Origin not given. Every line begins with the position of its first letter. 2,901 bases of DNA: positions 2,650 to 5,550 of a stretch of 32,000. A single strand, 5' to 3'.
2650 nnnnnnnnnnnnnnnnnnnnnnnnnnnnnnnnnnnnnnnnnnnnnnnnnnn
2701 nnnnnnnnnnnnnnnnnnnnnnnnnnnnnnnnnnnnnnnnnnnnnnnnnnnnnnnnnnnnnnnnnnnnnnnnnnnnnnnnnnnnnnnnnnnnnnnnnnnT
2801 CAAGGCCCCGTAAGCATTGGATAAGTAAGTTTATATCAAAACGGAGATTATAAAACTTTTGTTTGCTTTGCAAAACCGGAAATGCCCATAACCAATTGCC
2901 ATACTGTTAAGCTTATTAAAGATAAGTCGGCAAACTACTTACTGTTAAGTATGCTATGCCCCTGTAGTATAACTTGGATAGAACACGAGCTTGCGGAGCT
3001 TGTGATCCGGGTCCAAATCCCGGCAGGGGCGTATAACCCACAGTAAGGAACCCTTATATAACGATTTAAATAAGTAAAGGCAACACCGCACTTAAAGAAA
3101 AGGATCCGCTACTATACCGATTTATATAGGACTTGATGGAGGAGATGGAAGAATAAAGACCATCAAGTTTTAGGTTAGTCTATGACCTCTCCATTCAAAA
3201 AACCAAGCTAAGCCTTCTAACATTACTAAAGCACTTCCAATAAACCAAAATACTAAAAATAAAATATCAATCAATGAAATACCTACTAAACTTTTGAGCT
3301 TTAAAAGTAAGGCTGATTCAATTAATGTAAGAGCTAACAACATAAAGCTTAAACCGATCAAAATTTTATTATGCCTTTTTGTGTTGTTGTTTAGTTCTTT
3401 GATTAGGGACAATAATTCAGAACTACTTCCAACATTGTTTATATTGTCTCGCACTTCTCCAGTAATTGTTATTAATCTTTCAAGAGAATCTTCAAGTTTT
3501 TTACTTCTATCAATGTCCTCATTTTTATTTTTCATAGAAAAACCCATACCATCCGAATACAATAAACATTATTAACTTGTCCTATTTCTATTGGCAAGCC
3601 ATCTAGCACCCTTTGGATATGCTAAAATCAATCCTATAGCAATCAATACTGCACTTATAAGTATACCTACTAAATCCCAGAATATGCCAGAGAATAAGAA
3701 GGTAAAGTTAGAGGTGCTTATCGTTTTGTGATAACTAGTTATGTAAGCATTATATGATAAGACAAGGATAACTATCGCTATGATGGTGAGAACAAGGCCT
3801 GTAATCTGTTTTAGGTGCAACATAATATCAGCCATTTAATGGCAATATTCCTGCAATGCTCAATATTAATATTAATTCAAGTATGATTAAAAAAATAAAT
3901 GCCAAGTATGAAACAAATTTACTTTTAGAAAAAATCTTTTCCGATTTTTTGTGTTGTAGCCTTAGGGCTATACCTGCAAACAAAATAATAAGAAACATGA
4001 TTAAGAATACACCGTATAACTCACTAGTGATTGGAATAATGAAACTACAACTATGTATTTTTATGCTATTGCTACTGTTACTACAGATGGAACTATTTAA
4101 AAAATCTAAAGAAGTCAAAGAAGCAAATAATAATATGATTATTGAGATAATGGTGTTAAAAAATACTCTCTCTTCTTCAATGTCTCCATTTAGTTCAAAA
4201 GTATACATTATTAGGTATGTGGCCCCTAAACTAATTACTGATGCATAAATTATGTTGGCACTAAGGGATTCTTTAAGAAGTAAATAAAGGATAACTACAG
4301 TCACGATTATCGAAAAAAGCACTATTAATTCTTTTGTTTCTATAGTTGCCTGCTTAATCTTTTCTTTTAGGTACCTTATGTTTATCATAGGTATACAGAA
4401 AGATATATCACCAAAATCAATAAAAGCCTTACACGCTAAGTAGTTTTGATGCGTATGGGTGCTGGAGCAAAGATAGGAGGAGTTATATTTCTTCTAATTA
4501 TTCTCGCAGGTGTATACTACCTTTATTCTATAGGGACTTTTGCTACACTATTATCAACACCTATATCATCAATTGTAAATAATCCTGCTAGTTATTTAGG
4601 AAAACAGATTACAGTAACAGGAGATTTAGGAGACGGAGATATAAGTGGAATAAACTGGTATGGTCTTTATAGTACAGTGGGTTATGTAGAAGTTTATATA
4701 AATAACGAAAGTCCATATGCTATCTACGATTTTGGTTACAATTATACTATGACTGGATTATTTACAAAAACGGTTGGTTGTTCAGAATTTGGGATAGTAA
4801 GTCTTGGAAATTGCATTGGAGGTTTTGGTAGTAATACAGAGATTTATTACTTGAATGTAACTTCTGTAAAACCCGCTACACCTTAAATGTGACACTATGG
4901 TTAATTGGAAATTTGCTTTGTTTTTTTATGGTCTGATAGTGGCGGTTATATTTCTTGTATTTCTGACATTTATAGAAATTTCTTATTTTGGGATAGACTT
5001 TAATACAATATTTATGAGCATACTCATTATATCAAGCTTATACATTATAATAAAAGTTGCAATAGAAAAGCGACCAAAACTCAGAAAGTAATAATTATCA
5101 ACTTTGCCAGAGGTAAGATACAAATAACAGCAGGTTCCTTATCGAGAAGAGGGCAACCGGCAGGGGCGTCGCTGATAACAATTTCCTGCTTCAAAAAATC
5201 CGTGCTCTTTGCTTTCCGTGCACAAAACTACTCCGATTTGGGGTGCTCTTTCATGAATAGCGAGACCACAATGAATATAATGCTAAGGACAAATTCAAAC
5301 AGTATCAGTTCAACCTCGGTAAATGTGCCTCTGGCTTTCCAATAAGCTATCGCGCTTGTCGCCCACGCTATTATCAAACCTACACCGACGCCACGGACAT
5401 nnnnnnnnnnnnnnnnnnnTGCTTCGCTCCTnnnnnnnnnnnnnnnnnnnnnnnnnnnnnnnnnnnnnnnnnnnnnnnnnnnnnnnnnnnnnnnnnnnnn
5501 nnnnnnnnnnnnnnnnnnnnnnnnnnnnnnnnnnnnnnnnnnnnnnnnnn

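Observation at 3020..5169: AT-rich 2.1-kb islet bounded by a 13-nt direct repeat of the tRNA-Arg 3' end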

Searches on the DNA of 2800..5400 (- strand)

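Call 80: search_rna_families(source=window, start=2800, end=5400, threshold=evalue, max_evalue=1)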
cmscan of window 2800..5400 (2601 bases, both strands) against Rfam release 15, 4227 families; matches with E-value up to 1: 3.
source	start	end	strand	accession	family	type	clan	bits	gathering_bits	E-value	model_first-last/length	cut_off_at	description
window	2958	3031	+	RF00005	tRNA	Gene; tRNA;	CL00001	52.4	29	8.9e-10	1-71/71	no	tRNA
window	5078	5136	-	RF00138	SNORD16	Gene; snRNA; snoRNA; CD-box;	CL00046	25.4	45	0.091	1-100/100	no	Small nucleolar RNA SNORD16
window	3890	3945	+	RF00023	tmRNA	Gene;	CL00001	10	47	0.3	82-140/374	no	transfer-messenger RNA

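Call 90: search_rna_families(sources=[L071, L057, L061, L054, L066, L050], threshold=gathering)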
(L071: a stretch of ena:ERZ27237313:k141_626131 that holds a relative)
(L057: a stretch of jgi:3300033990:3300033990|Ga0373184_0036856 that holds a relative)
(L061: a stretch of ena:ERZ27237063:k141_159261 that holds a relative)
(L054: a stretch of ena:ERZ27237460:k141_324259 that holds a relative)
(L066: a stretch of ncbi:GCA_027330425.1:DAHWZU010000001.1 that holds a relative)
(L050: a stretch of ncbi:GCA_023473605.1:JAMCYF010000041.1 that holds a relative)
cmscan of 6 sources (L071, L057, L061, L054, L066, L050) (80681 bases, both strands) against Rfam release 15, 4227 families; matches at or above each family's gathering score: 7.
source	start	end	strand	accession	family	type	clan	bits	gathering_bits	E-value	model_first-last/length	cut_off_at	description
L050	12851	12922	-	RF00005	tRNA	Gene; tRNA;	CL00001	64.9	29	9.9e-12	1-71/71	no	tRNA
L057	31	127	+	RF00005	tRNA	Gene; tRNA;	CL00001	60.1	29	2.1e-10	1-71/71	no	tRNA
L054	11396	11507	-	RF00005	tRNA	Gene; tRNA;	CL00001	58.7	29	5e-10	1-71/71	no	tRNA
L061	2154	2254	-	RF00005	tRNA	Gene; tRNA;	CL00001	57.6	29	1e-09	1-71/71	no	tRNA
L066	11291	11364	-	RF00005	tRNA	Gene; tRNA;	CL00001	52.4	29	2.8e-08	1-71/71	no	tRNA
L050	19579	19650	+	RF00005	tRNA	Gene; tRNA;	CL00001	51.2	29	6.1e-08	1-71/71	no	tRNA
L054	1575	1647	+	RF00005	tRNA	Gene; tRNA;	CL00001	45.3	29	2.4e-06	1-71/71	no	tRNA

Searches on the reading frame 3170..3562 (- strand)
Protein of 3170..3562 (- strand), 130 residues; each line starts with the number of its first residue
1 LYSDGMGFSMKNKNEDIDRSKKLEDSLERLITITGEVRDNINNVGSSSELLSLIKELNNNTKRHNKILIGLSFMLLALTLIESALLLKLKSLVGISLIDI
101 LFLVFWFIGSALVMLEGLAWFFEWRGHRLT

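Call 8: search_protein_families(library=pfam, proteins=[window:3170-3562:-], max_evalue=0.1)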
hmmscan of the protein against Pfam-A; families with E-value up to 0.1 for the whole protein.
window:3170-3562:- (130 aa): 1 family
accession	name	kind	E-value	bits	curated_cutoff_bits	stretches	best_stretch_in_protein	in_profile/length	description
PF04186.18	FxsA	-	0.049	14.2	25.2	1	74-124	2-52/109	FxsA cytoplasmic membrane protein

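Call 11: search_protein_families(library=phrogs, proteins=[window:3170-3562:-], max_evalue=0.1)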
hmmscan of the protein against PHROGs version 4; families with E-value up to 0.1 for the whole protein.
window:3170-3562:- (130 aa): 1 family
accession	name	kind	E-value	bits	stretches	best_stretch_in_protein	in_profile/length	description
phrog_20328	-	unknown function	0.082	14.6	1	62-113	39-90/112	-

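Call 99: search_protein_families(library=padloc, proteins=[window:3170-3562:-], max_evalue=0.01)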
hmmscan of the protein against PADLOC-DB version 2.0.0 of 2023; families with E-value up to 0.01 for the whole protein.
window:3170-3562:- (130 aa): 1 family
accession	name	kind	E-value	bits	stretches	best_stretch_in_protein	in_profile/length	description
PDLC00254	LmuB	-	0.0094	12.6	1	8-72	186-250/563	AAA ATPase domain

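Call 100: search_protein_families(library=ncbifam, proteins=[window:3170-3562:-], max_evalue=0.01)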
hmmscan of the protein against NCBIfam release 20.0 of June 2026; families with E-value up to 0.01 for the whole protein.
window:3170-3562:- (130 aa): 1 family
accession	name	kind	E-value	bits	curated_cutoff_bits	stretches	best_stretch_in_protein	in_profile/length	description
NF033505.2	paceosortase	exception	0.0054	16.8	80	1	50-124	71-145/167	pacearchaeosortase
